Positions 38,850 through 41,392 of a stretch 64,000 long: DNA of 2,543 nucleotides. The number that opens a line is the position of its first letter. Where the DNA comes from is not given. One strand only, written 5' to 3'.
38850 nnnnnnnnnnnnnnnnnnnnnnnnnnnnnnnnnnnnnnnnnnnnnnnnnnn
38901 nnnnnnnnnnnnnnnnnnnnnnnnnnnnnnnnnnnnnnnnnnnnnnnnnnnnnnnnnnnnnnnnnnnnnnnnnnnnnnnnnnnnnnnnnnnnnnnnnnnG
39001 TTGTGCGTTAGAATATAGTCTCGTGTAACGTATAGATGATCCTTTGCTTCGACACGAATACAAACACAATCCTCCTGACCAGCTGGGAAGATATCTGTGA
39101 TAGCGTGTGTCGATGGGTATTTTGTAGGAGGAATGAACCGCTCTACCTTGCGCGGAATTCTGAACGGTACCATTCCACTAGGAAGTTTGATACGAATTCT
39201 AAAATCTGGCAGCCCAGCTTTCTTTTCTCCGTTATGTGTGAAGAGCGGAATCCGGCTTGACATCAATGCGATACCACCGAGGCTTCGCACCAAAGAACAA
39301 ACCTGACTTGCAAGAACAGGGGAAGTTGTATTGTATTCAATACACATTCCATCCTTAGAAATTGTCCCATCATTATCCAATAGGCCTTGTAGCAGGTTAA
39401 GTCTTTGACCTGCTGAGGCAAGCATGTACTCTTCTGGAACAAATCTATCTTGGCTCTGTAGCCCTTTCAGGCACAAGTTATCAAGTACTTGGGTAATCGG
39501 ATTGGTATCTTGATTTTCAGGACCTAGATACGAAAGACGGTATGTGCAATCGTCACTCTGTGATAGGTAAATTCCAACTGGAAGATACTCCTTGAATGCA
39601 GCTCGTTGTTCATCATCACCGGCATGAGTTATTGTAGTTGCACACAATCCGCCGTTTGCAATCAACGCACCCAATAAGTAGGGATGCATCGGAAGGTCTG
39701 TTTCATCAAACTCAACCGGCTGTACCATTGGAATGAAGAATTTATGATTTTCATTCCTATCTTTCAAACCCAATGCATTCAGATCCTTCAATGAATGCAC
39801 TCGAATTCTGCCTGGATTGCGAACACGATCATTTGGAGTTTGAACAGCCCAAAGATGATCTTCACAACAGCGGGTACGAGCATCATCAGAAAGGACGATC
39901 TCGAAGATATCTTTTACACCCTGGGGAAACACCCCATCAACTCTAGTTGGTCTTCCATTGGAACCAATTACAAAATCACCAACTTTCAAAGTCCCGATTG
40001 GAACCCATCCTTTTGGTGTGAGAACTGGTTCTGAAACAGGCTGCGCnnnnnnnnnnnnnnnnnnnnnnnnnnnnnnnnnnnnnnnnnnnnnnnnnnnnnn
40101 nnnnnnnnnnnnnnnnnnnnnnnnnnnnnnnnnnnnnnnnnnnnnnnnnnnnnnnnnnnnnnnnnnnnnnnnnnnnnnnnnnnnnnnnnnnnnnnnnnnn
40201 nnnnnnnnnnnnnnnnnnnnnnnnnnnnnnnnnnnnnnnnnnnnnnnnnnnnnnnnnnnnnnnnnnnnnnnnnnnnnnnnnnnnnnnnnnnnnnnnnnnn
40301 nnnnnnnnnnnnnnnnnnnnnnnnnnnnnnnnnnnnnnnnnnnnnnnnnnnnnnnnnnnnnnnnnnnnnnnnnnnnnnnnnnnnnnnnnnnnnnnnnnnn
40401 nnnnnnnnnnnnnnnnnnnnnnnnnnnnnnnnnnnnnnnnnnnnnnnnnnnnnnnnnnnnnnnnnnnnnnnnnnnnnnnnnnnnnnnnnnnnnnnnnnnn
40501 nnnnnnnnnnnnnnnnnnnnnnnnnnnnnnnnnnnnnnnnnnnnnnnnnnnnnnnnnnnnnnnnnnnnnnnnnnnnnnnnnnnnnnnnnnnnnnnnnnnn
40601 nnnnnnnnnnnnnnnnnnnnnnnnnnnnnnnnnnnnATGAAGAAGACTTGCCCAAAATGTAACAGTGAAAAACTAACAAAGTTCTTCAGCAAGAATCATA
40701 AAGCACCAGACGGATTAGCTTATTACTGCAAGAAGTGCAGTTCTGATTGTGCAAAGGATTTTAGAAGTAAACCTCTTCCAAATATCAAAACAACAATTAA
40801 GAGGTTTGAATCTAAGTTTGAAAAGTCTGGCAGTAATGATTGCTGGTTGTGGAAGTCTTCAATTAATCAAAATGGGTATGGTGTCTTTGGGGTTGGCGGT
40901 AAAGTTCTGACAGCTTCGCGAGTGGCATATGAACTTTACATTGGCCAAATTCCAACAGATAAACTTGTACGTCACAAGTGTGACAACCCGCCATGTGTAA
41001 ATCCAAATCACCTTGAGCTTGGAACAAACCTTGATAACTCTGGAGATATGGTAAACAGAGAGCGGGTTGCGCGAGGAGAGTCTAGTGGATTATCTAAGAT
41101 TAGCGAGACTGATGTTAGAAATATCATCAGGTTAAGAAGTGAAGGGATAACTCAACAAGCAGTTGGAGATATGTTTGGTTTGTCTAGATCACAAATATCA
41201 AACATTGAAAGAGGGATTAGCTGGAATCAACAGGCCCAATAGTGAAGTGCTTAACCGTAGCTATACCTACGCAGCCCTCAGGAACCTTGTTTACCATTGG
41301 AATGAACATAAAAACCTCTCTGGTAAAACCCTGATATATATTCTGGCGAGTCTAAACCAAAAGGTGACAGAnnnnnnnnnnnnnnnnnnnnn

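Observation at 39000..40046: Intein with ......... endonuclease splitting the Walker A motif of the SNF2 helicase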

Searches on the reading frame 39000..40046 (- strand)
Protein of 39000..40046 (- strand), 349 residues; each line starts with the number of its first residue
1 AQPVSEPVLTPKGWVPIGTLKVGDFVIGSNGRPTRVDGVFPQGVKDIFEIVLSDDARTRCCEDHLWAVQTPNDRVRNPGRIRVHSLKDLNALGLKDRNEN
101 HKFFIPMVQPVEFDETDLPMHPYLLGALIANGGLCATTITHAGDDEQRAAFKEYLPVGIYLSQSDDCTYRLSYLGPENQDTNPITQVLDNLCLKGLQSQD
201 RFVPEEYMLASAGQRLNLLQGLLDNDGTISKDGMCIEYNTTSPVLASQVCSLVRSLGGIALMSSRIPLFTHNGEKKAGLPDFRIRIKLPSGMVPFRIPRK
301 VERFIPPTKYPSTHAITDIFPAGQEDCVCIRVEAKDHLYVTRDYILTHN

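Call 4: search_protein_families(library=pfam, proteins=[window:39000-40046:-], max_evalue=1)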
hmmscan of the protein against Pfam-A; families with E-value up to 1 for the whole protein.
window:39000-40046:- (349 aa): 2 families
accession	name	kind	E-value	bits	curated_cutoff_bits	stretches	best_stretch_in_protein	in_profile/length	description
PF14528.11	LAGLIDADG_3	-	0.0049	17.6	22.5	1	215-257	3-47/82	LAGLIDADG-like domain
PF05203.21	Hom_end_hint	-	0.1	13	32.1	1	17-65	18-74/228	Hom_end-associated Hint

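Call 5: search_protein_families(library=ncbifam, proteins=[window:39000-40046:-], max_evalue=1)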
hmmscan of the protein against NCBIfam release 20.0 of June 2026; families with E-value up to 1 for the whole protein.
window:39000-40046:- (349 aa): 2 families
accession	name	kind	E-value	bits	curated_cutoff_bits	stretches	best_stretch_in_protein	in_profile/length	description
NF005852.0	PRK07773.1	equivalog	1.1e-05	23.9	780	1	180-262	577-664/886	replicative DNA helicase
NF038098.1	GyrA_w_intein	exception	0.0057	14.6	1850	1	193-260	314-384/1232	intein-containing DNA gyrase subunit A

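Call 7: search_solved_structures(query=window:39000-40046:-, max_evalue=10, show_alignments=3)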
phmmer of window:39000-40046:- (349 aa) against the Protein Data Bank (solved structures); distinct sequences matched with E-value up to 10: 14.
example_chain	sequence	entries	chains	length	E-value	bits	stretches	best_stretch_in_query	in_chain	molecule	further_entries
6riz_A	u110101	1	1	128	3.4e-09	39.7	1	6-72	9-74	gp41-1 intein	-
6qaz_A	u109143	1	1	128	7.9e-07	31.9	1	6-73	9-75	cyanophage-like gp41-1 intein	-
6rix_A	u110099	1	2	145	3.2e-05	26.6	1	6-69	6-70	Replicative DNA helicase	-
6riy_A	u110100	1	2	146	3.8e-05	26.3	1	6-68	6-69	Replicative DNA helicase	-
6bs8_A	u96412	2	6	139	0.0001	24.9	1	5-69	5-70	Replicative DNA helicase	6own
1um2_A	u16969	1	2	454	0.049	16.1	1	200-275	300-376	ENDONUCLEASE PI-SCEI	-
1dfa_A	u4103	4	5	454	0.05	16.1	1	200-275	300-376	PI-SCEI ENDONUCLEASE | ENDONUCLEASE PI-SCEI | PI-SCEI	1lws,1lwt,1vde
1ef0_A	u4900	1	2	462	0.053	16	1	200-275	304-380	PI-SCEI ENDONUCLEASE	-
1jva_A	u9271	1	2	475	0.056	15.9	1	200-275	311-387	VMA1-DERIVED HOMING ENDONUCLEASE X10SSS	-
2cw7_A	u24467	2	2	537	0.29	13.5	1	188-260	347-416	Endonuclease PI-PkoII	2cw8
9cop_A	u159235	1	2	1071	0.43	13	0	201-274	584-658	V-type proton ATPase catalytic subunit A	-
3cxj_A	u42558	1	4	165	1.2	11.5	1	290-331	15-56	Uncharacterized protein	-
2rsx_A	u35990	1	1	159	1.8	11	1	152-247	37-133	Uncharacterized protein yoeB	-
8i2e_A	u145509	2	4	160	1.8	11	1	152-247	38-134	Uncharacterized protein YoeB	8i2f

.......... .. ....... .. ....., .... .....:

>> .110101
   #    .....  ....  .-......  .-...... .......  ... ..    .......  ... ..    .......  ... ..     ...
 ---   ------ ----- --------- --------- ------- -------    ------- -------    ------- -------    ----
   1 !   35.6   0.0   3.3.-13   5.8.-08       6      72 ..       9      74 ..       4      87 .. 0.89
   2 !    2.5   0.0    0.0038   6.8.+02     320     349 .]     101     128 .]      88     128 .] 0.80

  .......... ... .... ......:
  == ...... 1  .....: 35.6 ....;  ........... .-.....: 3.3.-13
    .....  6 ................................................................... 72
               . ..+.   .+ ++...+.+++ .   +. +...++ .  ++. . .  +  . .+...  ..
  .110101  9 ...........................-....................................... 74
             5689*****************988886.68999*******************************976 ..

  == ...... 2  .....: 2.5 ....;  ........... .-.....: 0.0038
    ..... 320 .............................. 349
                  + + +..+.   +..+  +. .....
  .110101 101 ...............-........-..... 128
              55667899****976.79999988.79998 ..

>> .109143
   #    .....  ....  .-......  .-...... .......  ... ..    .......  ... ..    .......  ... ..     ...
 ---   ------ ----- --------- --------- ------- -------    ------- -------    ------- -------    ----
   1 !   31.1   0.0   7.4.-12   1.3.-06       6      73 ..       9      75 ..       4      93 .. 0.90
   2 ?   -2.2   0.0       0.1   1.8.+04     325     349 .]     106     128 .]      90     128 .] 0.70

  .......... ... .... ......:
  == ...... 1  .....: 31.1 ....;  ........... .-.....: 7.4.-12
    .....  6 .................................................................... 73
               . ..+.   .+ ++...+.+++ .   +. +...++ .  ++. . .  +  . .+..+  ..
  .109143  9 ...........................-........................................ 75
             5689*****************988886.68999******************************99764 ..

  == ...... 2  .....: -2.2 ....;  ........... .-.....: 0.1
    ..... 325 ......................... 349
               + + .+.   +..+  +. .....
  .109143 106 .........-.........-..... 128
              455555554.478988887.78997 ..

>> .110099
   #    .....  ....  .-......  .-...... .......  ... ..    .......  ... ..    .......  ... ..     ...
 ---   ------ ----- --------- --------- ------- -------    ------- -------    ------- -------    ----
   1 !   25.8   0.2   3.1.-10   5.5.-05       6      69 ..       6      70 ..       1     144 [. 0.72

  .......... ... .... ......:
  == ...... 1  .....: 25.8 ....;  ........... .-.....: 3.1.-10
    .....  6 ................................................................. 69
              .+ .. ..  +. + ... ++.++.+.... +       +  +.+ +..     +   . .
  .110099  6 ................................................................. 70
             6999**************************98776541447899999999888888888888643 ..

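Call 8: find_homologous_proteins(query=window:39000-40046:-, max_evalue=0.001)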
Query window:39000-40046:- (349 aa): 41 proteins with E <= 0.001 among 2304 candidates.
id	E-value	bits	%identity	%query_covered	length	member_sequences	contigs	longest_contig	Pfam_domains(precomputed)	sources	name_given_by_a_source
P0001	7.8e-113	395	56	100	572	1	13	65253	-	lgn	-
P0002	7.7e-78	280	45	100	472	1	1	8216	-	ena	-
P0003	2.9e-68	249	41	100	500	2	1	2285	-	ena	-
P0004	4.9e-68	248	42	100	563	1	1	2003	PF14528.12,PF02562.23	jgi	jgi:phosphate starvation-inducible PhoH-like protein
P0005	7.4e-65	238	40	100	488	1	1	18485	PF00176.30,PF14528.12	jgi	-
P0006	1.1e-60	224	35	100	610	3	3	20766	PF13604.13,PF14528.12,PF02562.23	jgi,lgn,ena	-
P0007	1.4e-60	224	40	94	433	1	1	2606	PF14528.12,PF02562.23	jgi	jgi:phosphate starvation-inducible PhoH-like protein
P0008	1.9e-60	223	37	100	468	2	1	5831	PF05203.22,PF14528.12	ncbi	-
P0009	4.2e-60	222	41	100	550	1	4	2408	PF14528.12,PF02562.23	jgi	jgi:phosphate starvation-inducible PhoH-like protein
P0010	4.5e-60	222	40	100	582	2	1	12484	PF13245.13,PF14528.12,PF02562.23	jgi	jgi:phosphate starvation-inducible protein PhoH and related proteins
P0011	6.1e-60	221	41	100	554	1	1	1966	PF14528.12,PF02562.23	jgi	jgi:phosphate starvation-inducible PhoH-like protein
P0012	1.2e-58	217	38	100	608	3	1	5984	PF13604.13,PF14528.12,PF02562.23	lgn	-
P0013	2.7e-58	216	38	100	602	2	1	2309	PF05204.20,PF13604.13,PF13245.13,PF14528.12,PF02562.23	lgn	-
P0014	3.5e-58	216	40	100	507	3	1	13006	PF14528.12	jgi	jgi:hypothetical protein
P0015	4.8e-57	212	37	100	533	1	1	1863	PF14528.12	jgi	-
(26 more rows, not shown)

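Call 24: predict_structure(alignment_id=A1)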
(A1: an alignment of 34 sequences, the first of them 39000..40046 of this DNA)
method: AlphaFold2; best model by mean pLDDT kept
length: 349 residues; sequences in the alignment: 34
mean_pLDDT: 95.8   pTM: 0.93
mean pLDDT of the five models: 95.8, 95.3, 95.2, 95.0, 94.6
residues with pLDDT >= 90: 324; 70-90: 23; 50-70: 2; < 50: 0
segments of 3 or more residues with pLDDT < 50: none
pLDDT, mean of each block of 10 residues (from residue 1): 97 98 98 98 98 98 97 91 97 97 97 97 98 94 96 95 93 79 93 97 98 98 97 95 98 98 97 96 96 97 90 94 98 97 95
secondary structure, 60 per line:
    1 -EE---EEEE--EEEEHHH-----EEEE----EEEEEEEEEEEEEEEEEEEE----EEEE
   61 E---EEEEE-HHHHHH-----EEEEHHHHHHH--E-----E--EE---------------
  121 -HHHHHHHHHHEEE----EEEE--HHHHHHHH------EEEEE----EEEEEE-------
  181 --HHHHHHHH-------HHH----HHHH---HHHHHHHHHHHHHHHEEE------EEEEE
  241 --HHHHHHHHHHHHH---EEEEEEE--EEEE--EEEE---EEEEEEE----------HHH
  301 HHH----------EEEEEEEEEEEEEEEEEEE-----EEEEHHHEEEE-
elements in order: E7-10 E13-16 E25-28 E33-52 E57-61 E65-69 H71-76 E82-85 H86-92 H122-131 E132-134 E139-142 H145-152 E159-163 E168-173 H183-190 H205-208 H212-226 E227-229 E236-240 H243-255 E259-265 E268-271 E274-277 E281-287 H298-303 E314-332 E338-341 E345-348

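Call 28: fold_search(model_id=the predicted structure, library=pdb)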
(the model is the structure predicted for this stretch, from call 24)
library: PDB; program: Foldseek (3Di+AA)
matches with E <= 10: 620; with E <= 0.001: 30
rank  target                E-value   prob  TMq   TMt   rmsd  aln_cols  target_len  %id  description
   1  1lwt_A                7.3e-18  1.00  0.70  0.56   9.0       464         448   16  Crystal structure of the intein homing endonuclease PI-SceI bound to its substrate DNA (Ca2+ free) (released 2002-09-27)
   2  1ef0_A                2.8e-17  1.00  0.70  0.59   7.8       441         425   15  CRYSTAL STRUCTURE OF PI-SCEI MINIPRECURSOR (released 2000-06-07)
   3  1vde_A                3.8e-17  1.00  0.70  0.58   8.5       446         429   15  PI-SCEI, A HOMING ENDONUCLEASE WITH PROTEIN SPLICING ACTIVITY (released 1998-04-08)
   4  1vde_B                6.1e-17  1.00  0.75  0.62   6.3       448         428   15  PI-SCEI, A HOMING ENDONUCLEASE WITH PROTEIN SPLICING ACTIVITY (released 1998-04-08)
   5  7qsu                  1.3e-16  1.00  0.64  0.61   6.3       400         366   16  Crystal structure of homing endonuclease-associated TliVMA intein (C1A, d333-339) (released 2022-03-30)
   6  1dfa                  2.6e-16  1.00  0.71  0.62   6.2       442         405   16  CRYSTAL STRUCTURE OF PI-SCEI IN C2 SPACE GROUP (released 1999-12-08)
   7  1jva_B                7.5e-16  1.00  0.68  0.56   9.6       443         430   16  CRYSTAL STRUCTURE OF THE VMA1-DERIVED ENDONUCLEASE BEARING THE N AND C EXTEIN PROPEPTIDES (released 2002-08-29)
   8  1um2_B                8.5e-16  1.00  0.68  0.57   9.7       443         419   16  Crystal Structure of the Vma1-Derived Endonuclease with the Ligated Extein Segment (released 2004-09-22)
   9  1lws_A                2.6e-15  1.00  0.71  0.59   5.7       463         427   15  Crystal structure of the intein homing endonuclease PI-SceI bound to its recognition sequence (released 2002-09-27)
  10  1um2_A                1.5e-14  1.00  0.68  0.58   6.8       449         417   15  Crystal Structure of the Vma1-Derived Endonuclease with the Ligated Extein Segment (released 2004-09-22)
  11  1jva_A                1.6e-14  1.00  0.69  0.58   6.3       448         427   15  CRYSTAL STRUCTURE OF THE VMA1-DERIVED ENDONUCLEASE BEARING THE N AND C EXTEIN PROPEPTIDES (released 2002-08-29)
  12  7qss                  4.6e-14  1.00  0.59  0.50   9.8       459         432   14  Crystal structure of homing endonuclease-associated TliVMA intein (C1A) (released 2022-03-30)
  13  1ef0_B                5.1e-14  1.00  0.64  0.58   9.1       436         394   16  CRYSTAL STRUCTURE OF PI-SCEI MINIPRECURSOR (released 2000-06-07)
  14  7qst                  6.4e-13  1.00  0.59  0.57   9.1       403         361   15  Crystal structure of homing endonuclease-associated PhoVMA intein (C1A) (released 2022-03-30)
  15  1dq3                  3.4e-10  1.00  0.55  0.44   9.1       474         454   11  CRYSTAL STRUCTURE OF AN ARCHAEAL INTEIN-ENCODED HOMING ENDONUCLEASE PI-PFUI (released 2000-07-05)
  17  6riy_A                8.2e-06  1.00  0.19  0.49   6.3        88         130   27  Crystal structure of MchDnaB-1 intein (N145AA) (released 2020-05-13)
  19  6rix_B                9.2e-06  1.00  0.21  0.52   3.8       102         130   24  Crystal structure of MchDnaB-1 intein (released 2020-05-13)
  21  6bs8_C                1.9e-05  1.00  0.20  0.53   3.6        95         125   23  The class 3 DnaB intein from Mycobacterium smegmatis (released 2018-11-21)
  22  6bs8_B                2.0e-05  1.00  0.32  0.82  10.7       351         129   10  The class 3 DnaB intein from Mycobacterium smegmatis (released 2018-11-21)
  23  6riy_B                2.0e-05  1.00  0.20  0.49   4.0       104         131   25  Crystal structure of MchDnaB-1 intein (N145AA) (released 2020-05-13)
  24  6rix_A                2.1e-05  1.00  0.19  0.48   7.7        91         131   26  Crystal structure of MchDnaB-1 intein (released 2020-05-13)
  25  6bs8_A                4.5e-05  1.00  0.20  0.52   3.6        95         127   23  The class 3 DnaB intein from Mycobacterium smegmatis (released 2018-11-21)
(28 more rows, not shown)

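Call 57: search_protein_representatives(protein=window:39000-40046:-)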
Query: 349 residues. Proteins with E-value up to 0.001 (for the whole library): 17518; up to 1e-10: 12815; up to 1e-30: 5210. The best 150 are listed.
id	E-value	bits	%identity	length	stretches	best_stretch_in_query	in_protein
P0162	1.4e-136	471.9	35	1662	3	4-349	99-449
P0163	3.6e-122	424.5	37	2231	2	2-349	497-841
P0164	6.6e-121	420.3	39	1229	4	1-135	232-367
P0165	1.4e-115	402.8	42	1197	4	174-349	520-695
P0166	2.8e-115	401.8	55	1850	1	1-349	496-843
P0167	5.0e-115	401.0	33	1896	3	7-349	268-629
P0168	9.2e-115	400.1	54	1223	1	1-349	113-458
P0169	2.2e-113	395.6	55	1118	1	1-349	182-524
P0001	2.5e-113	395.4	57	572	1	1-349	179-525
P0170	1.7e-112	392.6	36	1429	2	1-349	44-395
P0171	2.2e-109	382.4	36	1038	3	1-349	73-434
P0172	4.3e-108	378.1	38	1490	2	2-349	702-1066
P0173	7.6e-108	377.3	36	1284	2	6-349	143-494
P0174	2.2e-107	375.8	54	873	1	1-349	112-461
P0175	3.9e-107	375.0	38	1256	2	2-349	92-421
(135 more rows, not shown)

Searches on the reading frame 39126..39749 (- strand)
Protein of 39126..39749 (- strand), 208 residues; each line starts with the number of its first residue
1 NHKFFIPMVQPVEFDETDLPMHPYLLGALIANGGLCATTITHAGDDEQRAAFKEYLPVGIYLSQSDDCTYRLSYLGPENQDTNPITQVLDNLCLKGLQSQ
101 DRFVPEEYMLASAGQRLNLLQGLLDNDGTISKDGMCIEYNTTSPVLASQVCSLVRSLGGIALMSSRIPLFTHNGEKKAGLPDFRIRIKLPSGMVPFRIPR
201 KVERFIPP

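Call 59: search_solved_structures(query=window:39126-39749:-, max_evalue=10, show_alignments=4)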
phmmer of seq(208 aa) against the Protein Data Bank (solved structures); distinct sequences matched with E-value up to 10: 8.
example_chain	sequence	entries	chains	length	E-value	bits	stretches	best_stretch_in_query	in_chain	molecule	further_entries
2cw7_A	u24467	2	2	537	0.16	15.2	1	89-161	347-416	Endonuclease PI-PkoII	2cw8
2rsx_A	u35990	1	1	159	1.1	12.5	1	53-148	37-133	Uncharacterized protein yoeB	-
8i2e_A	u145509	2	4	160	1.1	12.4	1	53-148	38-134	Uncharacterized protein YoeB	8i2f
8wt4_A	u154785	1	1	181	1.5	12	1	53-148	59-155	Uncharacterized protein YoeB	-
1um2_A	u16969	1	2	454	1.7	11.8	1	101-176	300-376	ENDONUCLEASE PI-SCEI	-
1dfa_A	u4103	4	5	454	1.7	11.8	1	101-176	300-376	PI-SCEI ENDONUCLEASE | ENDONUCLEASE PI-SCEI | PI-SCEI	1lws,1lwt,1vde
1ef0_A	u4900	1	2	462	1.8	11.7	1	101-175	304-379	PI-SCEI ENDONUCLEASE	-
1jva_A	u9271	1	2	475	1.9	11.7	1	101-175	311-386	VMA1-DERIVED HOMING ENDONUCLEASE X10SSS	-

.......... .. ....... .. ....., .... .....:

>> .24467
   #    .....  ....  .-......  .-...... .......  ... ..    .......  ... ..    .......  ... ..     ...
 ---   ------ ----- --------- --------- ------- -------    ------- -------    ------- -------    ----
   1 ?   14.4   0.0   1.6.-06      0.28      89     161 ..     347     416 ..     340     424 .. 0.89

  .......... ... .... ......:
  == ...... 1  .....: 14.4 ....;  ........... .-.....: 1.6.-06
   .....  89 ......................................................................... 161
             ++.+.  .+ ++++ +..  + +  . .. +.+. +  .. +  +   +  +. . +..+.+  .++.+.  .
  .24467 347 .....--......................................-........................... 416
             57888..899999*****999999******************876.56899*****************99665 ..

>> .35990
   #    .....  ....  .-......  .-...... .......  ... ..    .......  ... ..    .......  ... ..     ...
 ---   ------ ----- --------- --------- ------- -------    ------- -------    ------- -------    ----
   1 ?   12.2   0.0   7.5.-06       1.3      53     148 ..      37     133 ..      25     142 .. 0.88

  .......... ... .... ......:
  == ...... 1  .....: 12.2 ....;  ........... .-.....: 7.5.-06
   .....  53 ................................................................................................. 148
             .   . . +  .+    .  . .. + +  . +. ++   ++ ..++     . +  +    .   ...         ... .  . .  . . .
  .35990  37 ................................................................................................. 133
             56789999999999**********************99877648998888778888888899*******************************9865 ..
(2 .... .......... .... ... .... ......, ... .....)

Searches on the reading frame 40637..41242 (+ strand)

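Call 36: search_protein_families(library=pfam, proteins=[window:40637-41242:+], max_evalue=0.001)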
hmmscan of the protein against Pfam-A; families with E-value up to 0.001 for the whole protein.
window:40637-41242:+ (201 aa): 4 families
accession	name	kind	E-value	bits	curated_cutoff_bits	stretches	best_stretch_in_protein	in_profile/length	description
PF13392.12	HNH_3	-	2.4e-10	40.3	24.8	1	93-135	3-45/46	HNH endonuclease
PF01381.28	HTH_3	-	4.8e-06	27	23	1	165-195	5-34/55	Helix-turn-helix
PF04545.22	Sigma70_r4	-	0.00014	21.7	24.1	1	161-192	10-42/50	Sigma-70, region 4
PF13384.12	HTH_23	-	0.00017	21.7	24.6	1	157-190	4-37/50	Homeodomain-like domain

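Call 60: search_protein_families(library=phrogs, proteins=[window:40637-41242:+], max_evalue=0.00001)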
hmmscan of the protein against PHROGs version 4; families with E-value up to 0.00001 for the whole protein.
window:40637-41242:+ (201 aa): 8 families
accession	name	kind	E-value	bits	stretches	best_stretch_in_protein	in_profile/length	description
phrog_1872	-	DNA, RNA and nucleotide metabolism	2.1e-30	106.8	1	51-165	17-136/166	endonuclease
phrog_59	-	DNA, RNA and nucleotide metabolism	8.5e-30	105.4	1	30-197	123-273/423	HNH endonuclease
phrog_826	-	DNA, RNA and nucleotide metabolism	6.2e-28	99.1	1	48-146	65-166/281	HNH endonuclease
phrog_3593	-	DNA, RNA and nucleotide metabolism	7.4e-27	95.4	1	27-143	25-145/210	HNH endonuclease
phrog_6254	-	DNA, RNA and nucleotide metabolism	6.5e-22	79.5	1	66-161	11-113/154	HNH endonuclease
phrog_4842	-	DNA, RNA and nucleotide metabolism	1.8e-12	48.3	1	66-128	74-137/154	HNH endonuclease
phrog_1492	-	DNA, RNA and nucleotide metabolism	9.5e-10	39.2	1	77-140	94-161/414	HNH endonuclease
phrog_10495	-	DNA, RNA and nucleotide metabolism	8.3e-06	26.9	0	90-136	7-53/63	HNH endonuclease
